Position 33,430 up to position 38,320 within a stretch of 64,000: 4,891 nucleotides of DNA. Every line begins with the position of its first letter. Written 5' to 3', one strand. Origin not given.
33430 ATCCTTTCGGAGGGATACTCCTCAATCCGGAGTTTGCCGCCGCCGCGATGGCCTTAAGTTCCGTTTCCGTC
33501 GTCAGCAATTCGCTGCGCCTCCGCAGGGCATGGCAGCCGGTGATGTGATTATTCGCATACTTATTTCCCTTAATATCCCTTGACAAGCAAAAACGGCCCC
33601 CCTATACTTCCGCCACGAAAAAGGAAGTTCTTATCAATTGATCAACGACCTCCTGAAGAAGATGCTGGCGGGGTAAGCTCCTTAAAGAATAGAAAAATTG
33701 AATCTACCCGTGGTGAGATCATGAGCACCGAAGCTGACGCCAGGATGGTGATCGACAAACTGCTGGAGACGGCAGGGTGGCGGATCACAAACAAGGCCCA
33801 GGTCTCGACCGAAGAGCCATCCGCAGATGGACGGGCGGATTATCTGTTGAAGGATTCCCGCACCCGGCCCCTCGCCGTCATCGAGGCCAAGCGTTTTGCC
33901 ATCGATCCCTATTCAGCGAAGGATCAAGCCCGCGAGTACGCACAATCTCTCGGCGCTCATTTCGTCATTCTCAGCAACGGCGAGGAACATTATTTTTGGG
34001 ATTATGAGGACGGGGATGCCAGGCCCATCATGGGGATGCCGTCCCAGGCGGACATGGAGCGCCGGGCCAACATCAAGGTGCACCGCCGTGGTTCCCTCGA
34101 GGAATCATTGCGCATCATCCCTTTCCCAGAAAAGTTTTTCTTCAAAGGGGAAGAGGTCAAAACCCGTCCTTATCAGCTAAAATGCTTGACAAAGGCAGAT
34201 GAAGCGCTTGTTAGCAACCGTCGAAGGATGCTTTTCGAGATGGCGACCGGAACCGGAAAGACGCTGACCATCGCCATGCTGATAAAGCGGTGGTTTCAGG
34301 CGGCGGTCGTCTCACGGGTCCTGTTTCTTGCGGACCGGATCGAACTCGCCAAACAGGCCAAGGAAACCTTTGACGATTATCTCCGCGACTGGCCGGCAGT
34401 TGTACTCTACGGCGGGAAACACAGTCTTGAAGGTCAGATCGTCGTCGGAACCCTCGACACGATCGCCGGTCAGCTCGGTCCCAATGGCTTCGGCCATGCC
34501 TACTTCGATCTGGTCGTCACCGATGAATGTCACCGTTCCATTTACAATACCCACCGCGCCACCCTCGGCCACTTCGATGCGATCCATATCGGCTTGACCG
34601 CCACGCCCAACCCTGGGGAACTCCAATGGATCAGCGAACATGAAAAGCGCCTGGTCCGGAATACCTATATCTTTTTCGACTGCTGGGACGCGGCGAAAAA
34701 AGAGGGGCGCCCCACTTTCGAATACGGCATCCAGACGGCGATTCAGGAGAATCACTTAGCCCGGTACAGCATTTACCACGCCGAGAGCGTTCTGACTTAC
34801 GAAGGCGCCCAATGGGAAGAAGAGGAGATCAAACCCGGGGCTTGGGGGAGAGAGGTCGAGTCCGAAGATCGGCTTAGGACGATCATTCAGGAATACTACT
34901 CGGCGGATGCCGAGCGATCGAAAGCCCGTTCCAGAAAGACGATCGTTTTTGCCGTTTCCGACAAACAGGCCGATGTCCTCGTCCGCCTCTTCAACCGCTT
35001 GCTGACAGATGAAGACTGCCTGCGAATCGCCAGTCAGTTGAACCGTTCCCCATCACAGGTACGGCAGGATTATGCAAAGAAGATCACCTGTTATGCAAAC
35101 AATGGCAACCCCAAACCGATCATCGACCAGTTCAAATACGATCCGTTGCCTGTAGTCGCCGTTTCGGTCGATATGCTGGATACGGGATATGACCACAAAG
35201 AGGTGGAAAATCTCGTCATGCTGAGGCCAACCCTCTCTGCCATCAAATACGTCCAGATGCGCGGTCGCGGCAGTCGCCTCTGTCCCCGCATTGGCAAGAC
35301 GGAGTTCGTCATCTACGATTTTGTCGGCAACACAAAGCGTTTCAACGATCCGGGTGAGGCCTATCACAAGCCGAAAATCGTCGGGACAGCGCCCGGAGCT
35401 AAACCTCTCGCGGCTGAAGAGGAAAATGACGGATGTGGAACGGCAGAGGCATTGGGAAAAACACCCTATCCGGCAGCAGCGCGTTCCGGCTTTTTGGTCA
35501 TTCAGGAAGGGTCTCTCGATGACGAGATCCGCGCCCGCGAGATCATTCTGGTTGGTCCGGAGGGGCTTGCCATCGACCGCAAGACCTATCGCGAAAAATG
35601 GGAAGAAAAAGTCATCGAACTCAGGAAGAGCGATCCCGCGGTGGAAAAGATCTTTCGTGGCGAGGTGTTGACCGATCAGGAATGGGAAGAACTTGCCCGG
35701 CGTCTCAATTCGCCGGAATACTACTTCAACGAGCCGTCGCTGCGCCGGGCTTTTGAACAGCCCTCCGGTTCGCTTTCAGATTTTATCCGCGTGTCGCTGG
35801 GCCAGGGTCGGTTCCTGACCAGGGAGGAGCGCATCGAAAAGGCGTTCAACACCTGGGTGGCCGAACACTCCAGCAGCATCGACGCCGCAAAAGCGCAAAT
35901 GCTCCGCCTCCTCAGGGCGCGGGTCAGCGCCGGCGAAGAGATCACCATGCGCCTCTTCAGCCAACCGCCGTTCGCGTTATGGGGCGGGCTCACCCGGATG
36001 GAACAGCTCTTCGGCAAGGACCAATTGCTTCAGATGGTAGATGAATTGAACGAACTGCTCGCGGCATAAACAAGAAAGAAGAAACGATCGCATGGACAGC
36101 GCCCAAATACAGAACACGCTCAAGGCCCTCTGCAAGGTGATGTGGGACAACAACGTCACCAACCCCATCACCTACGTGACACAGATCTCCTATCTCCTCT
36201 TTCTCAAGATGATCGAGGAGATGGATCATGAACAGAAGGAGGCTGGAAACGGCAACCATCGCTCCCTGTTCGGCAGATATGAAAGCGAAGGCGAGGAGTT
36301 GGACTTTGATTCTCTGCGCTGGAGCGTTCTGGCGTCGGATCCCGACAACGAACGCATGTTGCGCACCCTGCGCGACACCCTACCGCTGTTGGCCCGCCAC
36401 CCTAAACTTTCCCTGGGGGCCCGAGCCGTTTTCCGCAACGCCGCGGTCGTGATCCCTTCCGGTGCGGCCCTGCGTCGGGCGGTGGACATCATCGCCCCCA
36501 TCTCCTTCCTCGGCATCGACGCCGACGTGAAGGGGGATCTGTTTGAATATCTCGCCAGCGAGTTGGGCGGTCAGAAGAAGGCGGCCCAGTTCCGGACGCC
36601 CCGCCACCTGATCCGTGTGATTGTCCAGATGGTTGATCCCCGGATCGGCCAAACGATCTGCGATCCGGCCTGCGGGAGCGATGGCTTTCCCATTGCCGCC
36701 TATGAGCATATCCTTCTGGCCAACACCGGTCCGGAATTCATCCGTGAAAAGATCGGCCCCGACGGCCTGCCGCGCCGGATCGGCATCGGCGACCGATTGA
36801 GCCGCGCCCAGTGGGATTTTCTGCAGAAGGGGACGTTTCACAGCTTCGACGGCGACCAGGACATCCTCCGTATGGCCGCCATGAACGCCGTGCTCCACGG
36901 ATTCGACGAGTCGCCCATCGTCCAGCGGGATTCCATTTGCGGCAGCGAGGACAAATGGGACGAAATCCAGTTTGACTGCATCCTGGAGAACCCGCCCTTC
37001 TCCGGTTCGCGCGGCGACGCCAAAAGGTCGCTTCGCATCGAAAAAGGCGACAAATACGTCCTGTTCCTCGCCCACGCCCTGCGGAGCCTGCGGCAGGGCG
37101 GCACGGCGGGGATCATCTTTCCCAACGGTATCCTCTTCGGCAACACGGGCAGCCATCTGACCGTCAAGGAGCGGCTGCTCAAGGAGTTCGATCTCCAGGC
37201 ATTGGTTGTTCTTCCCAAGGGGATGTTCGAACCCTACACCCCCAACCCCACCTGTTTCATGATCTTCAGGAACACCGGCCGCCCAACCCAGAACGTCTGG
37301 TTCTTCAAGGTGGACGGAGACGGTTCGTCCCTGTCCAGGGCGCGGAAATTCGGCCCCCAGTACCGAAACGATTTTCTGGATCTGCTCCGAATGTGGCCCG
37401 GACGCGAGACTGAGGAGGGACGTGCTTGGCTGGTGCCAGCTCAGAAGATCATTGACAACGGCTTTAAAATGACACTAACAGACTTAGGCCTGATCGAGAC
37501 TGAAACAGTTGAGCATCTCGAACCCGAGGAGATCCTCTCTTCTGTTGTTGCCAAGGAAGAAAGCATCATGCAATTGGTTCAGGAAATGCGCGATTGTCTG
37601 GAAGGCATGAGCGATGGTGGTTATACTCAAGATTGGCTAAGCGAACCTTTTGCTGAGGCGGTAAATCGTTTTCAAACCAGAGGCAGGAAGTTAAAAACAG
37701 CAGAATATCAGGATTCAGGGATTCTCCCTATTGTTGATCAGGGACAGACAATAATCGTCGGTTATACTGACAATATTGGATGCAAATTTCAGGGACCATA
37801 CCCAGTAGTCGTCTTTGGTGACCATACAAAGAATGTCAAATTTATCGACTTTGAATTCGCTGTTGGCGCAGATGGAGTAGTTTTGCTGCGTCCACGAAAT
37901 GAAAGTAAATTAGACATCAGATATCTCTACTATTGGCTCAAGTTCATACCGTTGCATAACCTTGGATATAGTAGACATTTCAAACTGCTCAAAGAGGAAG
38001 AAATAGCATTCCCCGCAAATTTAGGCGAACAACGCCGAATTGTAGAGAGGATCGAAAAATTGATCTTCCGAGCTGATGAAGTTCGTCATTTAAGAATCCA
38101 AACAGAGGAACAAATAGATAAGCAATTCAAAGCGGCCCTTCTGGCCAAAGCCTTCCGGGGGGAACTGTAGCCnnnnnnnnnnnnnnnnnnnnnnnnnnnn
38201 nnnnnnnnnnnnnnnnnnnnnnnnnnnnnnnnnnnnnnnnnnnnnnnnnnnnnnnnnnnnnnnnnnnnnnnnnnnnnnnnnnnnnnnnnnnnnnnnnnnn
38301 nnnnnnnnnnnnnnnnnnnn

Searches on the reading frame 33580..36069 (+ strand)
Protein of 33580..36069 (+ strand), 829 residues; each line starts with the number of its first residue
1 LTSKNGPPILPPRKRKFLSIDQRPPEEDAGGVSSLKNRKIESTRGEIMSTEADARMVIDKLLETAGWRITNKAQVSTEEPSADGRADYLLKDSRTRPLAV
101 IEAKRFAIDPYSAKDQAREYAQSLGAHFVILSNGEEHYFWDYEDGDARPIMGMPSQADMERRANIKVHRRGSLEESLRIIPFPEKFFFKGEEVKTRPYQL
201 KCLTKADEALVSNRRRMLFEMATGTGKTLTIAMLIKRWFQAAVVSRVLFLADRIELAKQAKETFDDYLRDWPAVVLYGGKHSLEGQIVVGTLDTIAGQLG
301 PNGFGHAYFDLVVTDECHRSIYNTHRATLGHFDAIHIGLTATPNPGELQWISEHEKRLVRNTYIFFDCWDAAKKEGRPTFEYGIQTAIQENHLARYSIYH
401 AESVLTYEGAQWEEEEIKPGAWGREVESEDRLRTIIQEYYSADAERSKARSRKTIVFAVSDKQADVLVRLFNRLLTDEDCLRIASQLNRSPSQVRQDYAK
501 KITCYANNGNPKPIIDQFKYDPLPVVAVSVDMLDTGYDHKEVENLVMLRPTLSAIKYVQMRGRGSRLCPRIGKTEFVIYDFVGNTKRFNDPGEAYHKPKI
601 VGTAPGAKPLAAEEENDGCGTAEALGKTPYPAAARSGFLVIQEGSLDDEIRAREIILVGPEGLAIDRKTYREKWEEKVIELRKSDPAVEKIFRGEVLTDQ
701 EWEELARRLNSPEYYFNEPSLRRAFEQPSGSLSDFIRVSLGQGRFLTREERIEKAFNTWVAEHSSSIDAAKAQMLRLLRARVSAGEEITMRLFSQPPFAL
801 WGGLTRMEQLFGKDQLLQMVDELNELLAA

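Call 3: search_protein_families(library=pfam, proteins=[window:33580-36069:+], max_evalue=1)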
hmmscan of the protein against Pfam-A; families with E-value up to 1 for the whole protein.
window:33580-36069:+ (829 aa): 7 families
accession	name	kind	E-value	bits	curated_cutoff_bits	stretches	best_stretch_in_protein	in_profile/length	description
PF04851.21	ResIII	-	1.3e-32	113.4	22.5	1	193-344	2-163/164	Type III restriction enzyme, res subunit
PF08463.15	EcoEI_R_C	-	7e-24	85.2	24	1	669-827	2-162/163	EcoEI R protein C-terminal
PF00270.35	DEAD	-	7.7e-11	42.5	26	1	199-344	4-161/167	DEAD/DEAH box helicase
PF18766.7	SWI2_SNF2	-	1.9e-10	41.2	26.7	1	214-343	18-155/221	SWI2/SNF2 ATPase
PF13588.12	HSDR_N_2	-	7.8e-09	36.1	25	1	69-147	24-103/110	Type I restriction enzyme R protein N terminus (HSDR_N)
PF04313.20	HSDR_N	-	1.2e-07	32.3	25.1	1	74-146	117-196/198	Type I restriction enzyme R protein N terminus (HSDR_N)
PF00271.37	Helicase_C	-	1.8e-05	25.4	23.5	1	447-566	11-108/110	Helicase conserved C-terminal domain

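Call 4: search_protein_families(library=padloc, proteins=[window:33580-36069:+], max_evalue=1)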
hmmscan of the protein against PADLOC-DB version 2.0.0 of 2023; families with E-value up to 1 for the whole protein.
window:33580-36069:+ (829 aa): 22 families
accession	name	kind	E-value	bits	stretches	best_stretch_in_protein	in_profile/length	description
PDLC03047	REase_I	-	5e-59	198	1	42-599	190-737/1107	Type I restriction enzyme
PDLC03049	REase_I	-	5.1e-37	125.3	1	85-605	59-562/807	Type I restriction enzyme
PDLC03042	REase_I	-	1.4e-30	103.5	4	449-582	722-845/1170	Type I restriction enzyme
PDLC02707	PbeA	-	2.1e-20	70.9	1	190-583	248-631/672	PbeA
PDLC03659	mREase_IV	-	2.3e-19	66.8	2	189-344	213-372/945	Type IV methyl-directed restriction enzyme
PDLC03658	mREase_IV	-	1.4e-15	54.1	2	527-586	505-562/953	Type IV methyl-directed restriction enzyme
PDLC02704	PbeA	-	1.4e-14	51.5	2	311-583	386-645/682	PbeA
PDLC02706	PbeA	-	5.2e-13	46.5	3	195-262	270-333/722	PbeA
PDLC03048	REase_I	-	1.7e-09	34.4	1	222-473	277-526/976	Type I restriction enzyme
PDLC01439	typeIV_DinG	-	2.8e-06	24.3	1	194-262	15-77/575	CAS-IV-A; associated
PDLC02705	PbeA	-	1.9e-05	21.1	2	193-260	248-309/691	PbeA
PDLC03044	REase_I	-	3.1e-05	20.2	1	189-265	245-320/1034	Type I restriction enzyme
PDLC01730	typeIV_DinG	-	0.0001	18.7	1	189-264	115-188/802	Csf4_1_IVA1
PDLC02703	PbeA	-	0.00016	18.4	1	205-262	253-309/626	PbeA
PDLC03045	REase_I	-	0.0024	13.9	1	222-268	292-338/995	Type I restriction enzyme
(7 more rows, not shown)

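Call 5: search_protein_families(library=ncbifam, proteins=[window:33580-36069:+], max_evalue=1)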
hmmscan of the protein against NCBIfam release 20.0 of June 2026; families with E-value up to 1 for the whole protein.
window:33580-36069:+ (829 aa): 11 families
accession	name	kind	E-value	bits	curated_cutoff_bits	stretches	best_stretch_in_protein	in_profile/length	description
NF046051.1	restrict_EcoAI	equivalog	8.3e-68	229.5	550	1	81-827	47-766/768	EcoAI/FtnUII family type I restriction enzme subunit R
NF008521.0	PRK11448.1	equivalog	2e-55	188.4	729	5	448-583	695-816/1123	type I restriction-modification system endonuclease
NF053632.1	heli_RadD_YejH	equivalog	3.1e-20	72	720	1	195-599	3-372/573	DNA repair helicase RadD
TIGR00348.1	hsdR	subfamily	7.8e-12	44.5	284.55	2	311-597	374-670/674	HsdR family type I site-specific deoxyribonuclease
TIGR04095.1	dnd_restrict_1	equivalog_domain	2.8e-11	43.1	600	2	192-259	6-69/451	DNA phosphorothioation system restriction enzyme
NF010337.0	PRK13766.1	equivalog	1e-09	37.1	610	2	187-321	9-145/781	Hef nuclease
NF046055.1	restr_BPTD_3080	equivalog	0.00051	18.1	800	1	202-236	140-174/970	BPTD_3080 family restriction endonuclease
TIGR03117.2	cas_csf4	equivalog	0.0017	16.6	400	1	192-259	126-191/800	type IV CRISPR-associated DEAD/DEAH-box helicase Csf4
TIGR00631.1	uvrb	equivalog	0.058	11.6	750.1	1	199-244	14-59/658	excinuclease ABC subunit UvrB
NF003673.1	PRK05298.1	equivalog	0.077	11.3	743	1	199-244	14-59/653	excinuclease ABC subunit UvrB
NF042913.1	CyRepA1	equivalog_domain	0.13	11.1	200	1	222-265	10-49/595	plasmid replication protein, CyRepA1 family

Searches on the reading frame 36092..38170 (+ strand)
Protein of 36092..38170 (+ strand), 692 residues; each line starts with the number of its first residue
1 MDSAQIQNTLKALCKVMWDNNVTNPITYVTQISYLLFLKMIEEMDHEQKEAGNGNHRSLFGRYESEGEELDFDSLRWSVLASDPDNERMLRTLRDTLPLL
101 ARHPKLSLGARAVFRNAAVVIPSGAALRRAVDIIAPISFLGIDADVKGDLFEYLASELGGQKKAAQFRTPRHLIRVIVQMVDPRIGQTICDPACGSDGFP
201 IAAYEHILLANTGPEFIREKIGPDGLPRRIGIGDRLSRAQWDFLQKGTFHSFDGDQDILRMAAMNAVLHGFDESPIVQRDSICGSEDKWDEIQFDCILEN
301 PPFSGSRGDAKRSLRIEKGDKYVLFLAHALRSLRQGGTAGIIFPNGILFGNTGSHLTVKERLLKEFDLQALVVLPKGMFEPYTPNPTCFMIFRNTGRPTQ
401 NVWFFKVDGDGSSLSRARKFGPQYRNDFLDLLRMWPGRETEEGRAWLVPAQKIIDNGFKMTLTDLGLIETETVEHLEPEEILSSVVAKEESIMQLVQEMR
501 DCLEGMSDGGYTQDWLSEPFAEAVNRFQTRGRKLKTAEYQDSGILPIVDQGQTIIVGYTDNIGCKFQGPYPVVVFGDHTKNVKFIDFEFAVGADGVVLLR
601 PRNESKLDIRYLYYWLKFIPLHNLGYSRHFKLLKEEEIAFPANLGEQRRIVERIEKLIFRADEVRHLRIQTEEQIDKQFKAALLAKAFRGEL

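Call 3: search_protein_families(library=pfam, proteins=[window:36092-38170:+], max_evalue=1)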
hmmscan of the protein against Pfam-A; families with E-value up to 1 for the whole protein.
window:36092-38170:+ (692 aa): 6 families
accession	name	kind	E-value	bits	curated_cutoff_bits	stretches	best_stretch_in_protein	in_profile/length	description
PF02384.22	N6_Mtase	-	6.6e-39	134.5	20.4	1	144-463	3-300/311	N-6 DNA Methylase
PF12161.14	HsdM_N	-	2e-11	45.1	24.5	1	6-133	1-134/135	HsdM N-terminal domain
PF01170.24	UPF0020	-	1.5e-08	35.1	22.3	1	173-349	16-172/197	RMKL-like, methyltransferase domain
PF07669.17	Eco57I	-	1.7e-08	35.1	25.3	1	290-374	71-165/171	Eco57I restriction-modification methylase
PF05175.20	MTS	-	0.057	13.5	23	1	248-339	57-136/170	Methyltransferase small domain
PF20473.4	MmeI_Mtase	-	0.094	12.3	27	0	188-207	22-41/259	MmeI, DNA-methyltransferase domain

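Call 4: search_protein_families(library=padloc, proteins=[window:36092-38170:+], max_evalue=1)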
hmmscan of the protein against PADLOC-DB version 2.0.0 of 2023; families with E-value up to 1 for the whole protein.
window:36092-38170:+ (692 aa): 73 families (the best 25 are shown)
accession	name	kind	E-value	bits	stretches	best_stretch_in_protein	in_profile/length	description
PDLC03021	MTase_I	-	3.9e-102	340.6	1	6-504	3-490/491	Type I methyltransferase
PDLC03026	MTase_I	-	2.8e-59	199.5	1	2-504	2-478/487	Type I methyltransferase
PDLC03025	MTase_I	-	6.1e-49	165.1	2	261-408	234-384/569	Type I methyltransferase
PDLC03062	Specificity_I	-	3.7e-44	149.4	1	511-684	11-176/375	Type I specificity subunit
PDLC03132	Specificity_I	-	6.8e-37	125.5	1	526-652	27-150/387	Type I specificity subunit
PDLC04134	mad2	-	1.3e-36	124.5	1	3-412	138-464/492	mads_2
PDLC03150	Specificity_I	-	3.4e-36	123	1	508-691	43-222/475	Type I specificity subunit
PDLC03036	MTase_I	-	2.3e-33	113.5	2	122-407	168-443/635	Type I methyltransferase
PDLC03067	Specificity_I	-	3.7e-26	90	1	527-667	25-163/383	Type I specificity subunit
PDLC03031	MTase_I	-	4.2e-20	69.6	2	145-207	163-227/834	Type I methyltransferase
PDLC03018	MTase_I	-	5e-19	66.2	3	140-207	283-349/749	Type I methyltransferase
PDLC03318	MTase_II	-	6.1e-19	65.8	2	113-277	293-454/723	Type II methyltransferase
PDLC03022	MTase_I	-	8.7e-19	65.3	2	261-461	256-469/857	Type I methyltransferase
PDLC03240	MTase_II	-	1.5e-14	51.7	2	258-380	242-369/511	Type II methyltransferase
PDLC03027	MTase_I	-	2.3e-14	50.8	2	253-392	214-365/810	Type I methyltransferase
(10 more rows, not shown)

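Call 5: search_protein_families(library=ncbifam, proteins=[window:36092-38170:+], max_evalue=1)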
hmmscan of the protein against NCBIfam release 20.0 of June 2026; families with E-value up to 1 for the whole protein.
window:36092-38170:+ (692 aa): 6 families
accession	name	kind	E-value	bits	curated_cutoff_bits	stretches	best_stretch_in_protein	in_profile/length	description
NF047738.1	antiphage_MADS2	equivalog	8.2e-23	80.5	720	2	112-304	259-453/654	methylation-associated defense system DNA methyltransferase MAD2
TIGR00497.1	hsdM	equivalog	4.5e-07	28.9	242.75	1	262-464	267-484/515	type I restriction-modification system subunit M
NF033452.1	BREX_1_MTaseX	exception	0.00068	17.6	500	1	293-406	507-629/1210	BREX-1 system adenine-specific DNA-methyltransferase PglX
NF033455.1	BREX_6_MTaseX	exception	0.0014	16.2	900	1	291-385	552-649/1319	BREX-6 system adenine-specific DNA-methyltransferase PglX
NF007278.0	PRK09737.1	equivalog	0.012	14.4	662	1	633-692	362-419/461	type I restriction-modification system specificity subunit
NF008748.0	PRK11783.1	equivalog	0.13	10.4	466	1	186-308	193-320/704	bifunctional 23S rRNA (guanine(2069)-N(7))-methyltransferase RlmK/23S rRNA (guanine(2445)-N(2))-methyltransferase RlmL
